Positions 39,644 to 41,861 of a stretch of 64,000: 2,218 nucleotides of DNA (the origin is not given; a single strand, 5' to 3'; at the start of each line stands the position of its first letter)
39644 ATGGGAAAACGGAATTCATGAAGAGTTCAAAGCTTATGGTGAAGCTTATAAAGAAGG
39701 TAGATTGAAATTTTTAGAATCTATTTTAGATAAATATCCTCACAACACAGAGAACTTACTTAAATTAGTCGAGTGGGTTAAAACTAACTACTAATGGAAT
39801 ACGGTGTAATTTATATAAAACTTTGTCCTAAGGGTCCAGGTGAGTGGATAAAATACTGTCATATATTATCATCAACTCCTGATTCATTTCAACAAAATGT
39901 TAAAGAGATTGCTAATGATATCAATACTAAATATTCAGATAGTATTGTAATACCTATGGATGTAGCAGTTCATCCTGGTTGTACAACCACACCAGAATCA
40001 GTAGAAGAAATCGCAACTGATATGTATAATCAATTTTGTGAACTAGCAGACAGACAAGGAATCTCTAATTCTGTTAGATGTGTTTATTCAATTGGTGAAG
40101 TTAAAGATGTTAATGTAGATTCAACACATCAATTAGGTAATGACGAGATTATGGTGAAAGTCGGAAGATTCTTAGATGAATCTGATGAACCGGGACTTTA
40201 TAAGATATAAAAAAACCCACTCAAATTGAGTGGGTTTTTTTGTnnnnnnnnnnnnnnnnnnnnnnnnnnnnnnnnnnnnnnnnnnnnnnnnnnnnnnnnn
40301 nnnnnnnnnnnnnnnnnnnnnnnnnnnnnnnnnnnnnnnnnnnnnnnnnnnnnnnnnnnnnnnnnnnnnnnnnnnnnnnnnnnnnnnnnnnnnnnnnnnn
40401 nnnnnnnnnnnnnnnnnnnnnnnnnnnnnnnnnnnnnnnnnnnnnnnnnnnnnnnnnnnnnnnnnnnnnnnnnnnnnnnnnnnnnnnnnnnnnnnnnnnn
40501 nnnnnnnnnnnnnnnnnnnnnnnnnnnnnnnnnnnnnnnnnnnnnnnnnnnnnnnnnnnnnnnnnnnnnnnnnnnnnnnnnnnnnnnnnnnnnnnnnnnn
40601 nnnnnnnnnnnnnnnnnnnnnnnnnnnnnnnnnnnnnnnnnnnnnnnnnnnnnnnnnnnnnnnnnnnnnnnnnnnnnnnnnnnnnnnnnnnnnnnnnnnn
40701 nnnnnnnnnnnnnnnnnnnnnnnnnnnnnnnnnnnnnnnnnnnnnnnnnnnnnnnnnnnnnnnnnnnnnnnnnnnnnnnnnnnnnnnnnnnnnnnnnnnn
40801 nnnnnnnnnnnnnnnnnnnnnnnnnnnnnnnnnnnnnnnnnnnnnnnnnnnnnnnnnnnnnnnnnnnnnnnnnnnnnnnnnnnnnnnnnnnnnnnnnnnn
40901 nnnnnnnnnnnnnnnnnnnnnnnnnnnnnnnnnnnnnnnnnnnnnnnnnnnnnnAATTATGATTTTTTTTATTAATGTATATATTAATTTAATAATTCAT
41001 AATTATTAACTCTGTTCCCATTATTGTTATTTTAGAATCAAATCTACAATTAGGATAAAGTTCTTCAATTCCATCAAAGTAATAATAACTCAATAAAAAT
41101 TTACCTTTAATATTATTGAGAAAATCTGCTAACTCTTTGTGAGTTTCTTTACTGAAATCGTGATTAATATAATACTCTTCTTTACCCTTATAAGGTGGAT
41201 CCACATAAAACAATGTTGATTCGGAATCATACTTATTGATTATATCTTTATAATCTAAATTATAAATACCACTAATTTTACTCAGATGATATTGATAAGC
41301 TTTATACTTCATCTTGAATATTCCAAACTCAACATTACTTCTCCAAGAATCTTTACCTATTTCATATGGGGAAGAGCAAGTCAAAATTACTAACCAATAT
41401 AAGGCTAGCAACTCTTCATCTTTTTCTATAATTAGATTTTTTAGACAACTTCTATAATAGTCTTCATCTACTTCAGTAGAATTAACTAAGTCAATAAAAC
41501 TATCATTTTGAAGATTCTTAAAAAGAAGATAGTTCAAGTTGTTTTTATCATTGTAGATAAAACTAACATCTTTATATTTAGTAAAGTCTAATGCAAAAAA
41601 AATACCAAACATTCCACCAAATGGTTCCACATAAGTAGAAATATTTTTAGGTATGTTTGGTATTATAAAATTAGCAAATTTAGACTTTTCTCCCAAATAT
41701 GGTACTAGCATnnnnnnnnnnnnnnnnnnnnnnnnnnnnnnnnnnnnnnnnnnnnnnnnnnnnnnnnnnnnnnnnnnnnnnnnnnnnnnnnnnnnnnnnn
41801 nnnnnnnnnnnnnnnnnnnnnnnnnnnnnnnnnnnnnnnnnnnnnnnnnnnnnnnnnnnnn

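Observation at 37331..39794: Sirtuin, membrane protein and HD phosphohydrolase cluster: a possible NAD+/nucleotide-signalling or counter-defence module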

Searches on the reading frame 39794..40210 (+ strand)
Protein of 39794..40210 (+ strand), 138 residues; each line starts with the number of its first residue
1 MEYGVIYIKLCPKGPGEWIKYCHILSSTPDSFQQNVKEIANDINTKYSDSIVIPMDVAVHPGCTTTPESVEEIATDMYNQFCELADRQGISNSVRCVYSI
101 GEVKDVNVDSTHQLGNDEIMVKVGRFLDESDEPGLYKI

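Call 3: search_protein_families(library=pfam, proteins=[window:39794-40210:+], max_evalue=0.1)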
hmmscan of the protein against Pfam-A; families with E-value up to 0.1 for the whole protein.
window:39794-40210:+ (138 aa): 0 families

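Call 4: search_protein_families(library=phrogs, proteins=[window:39794-40210:+], max_evalue=0.01)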
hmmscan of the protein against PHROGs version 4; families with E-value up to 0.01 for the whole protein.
window:39794-40210:+ (138 aa): 0 families

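Call 6: search_protein_families(library=ncbifam, proteins=[window:39794-40210:+], max_evalue=0.1)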
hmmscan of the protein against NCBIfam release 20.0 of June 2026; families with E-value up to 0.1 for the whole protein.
window:39794-40210:+ (138 aa): 0 families

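Call 90: search_protein_families(library=padloc, proteins=[window:39794-40210:+], max_evalue=0.01)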
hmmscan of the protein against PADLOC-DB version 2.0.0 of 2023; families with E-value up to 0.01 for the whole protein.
window:39794-40210:+ (138 aa): 0 families

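Call 92: find_homologous_proteins(query=window:39794-40210:+, max_evalue=0.001)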
Query window:39794-40210:+ (138 aa): 227 proteins with E <= 0.001 among 230 candidates; the best 120 are listed.
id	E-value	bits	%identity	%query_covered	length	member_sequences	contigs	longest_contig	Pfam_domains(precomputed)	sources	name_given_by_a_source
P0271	5.9e-84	297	93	100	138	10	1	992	-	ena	-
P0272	8.0e-82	290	93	100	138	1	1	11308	-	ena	-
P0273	1.4e-80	286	91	100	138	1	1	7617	-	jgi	-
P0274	9.2e-78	277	85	100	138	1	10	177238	-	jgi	jgi:hypothetical protein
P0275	5.4e-77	275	85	100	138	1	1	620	-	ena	-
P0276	5.5e-77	275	86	100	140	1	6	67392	-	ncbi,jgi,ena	jgi:hypothetical protein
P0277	5.6e-77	275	83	100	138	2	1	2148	-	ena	-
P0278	2.4e-76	272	84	100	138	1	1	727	-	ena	-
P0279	7.5e-76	271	84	100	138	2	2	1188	-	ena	-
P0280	7.9e-76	271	83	100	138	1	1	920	-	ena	-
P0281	1.1e-75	270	83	100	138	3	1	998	-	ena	-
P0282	1.1e-75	270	83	100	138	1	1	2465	-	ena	-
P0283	6.7e-75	268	84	100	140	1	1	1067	-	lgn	-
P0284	1.0e-74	267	84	100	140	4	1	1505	-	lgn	-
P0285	1.3e-74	267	84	100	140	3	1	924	-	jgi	jgi:hypothetical protein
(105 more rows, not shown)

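Call 98: predict_structure(alignment_id=A4)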
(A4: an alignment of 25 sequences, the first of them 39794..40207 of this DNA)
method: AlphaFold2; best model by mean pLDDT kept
length: 138 residues; sequences in the alignment: 25
mean_pLDDT: 58.2   pTM: 0.60
mean pLDDT of the five models: 58.2, 56.1, 44.5, 43.9, 40.8
residues with pLDDT >= 90: 0; 70-90: 42; 50-70: 43; < 50: 53
segments of 3 or more residues with pLDDT < 50: 1-3, 12-27, 102-123, 130-138
pLDDT, mean of each block of 10 residues (from residue 1): 53 42 47 77 82 59 63 80 78 64 41 42 52 31
secondary structure, 60 per line:
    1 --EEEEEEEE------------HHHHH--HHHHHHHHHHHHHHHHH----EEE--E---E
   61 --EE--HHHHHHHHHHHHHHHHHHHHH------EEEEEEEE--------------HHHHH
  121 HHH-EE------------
elements in order: E3-10 H23-27 H30-46 E51-53 H67-87 E94-101 H116-123

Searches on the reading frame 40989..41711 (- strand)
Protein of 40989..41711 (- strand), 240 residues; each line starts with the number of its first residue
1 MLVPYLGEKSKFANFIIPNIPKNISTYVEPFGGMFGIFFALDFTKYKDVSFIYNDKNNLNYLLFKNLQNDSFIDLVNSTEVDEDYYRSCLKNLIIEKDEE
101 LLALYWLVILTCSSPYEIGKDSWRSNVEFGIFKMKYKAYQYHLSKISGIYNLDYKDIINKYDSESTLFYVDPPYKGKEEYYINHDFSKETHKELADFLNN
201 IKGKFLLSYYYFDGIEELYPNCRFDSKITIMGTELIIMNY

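Call 3: search_protein_families(library=pfam, proteins=[window:40989-41711:-], max_evalue=0.1)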
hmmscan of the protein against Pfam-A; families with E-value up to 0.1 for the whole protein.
window:40989-41711:- (240 aa): 1 family
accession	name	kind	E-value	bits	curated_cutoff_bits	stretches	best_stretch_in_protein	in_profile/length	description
PF02086.21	MethyltransfD12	-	8.2e-17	62.2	22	1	5-220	1-240/253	D12 class N6 adenine-specific DNA methyltransferase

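Call 4: search_protein_families(library=phrogs, proteins=[window:40989-41711:-], max_evalue=0.01)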
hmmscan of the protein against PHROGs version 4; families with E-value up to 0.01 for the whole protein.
window:40989-41711:- (240 aa): 4 families
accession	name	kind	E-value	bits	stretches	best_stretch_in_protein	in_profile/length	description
phrog_56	-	other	1.3e-32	114.9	1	3-240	65-323/647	DNA methyltransferase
phrog_1996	-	other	2.3e-18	67.5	1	144-226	34-118/150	DNA methyltransferase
phrog_13242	-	unknown function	2.1e-09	37.9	1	10-210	36-230/450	-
phrog_23217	-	unknown function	0.00099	20.3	1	5-65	9-66/109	-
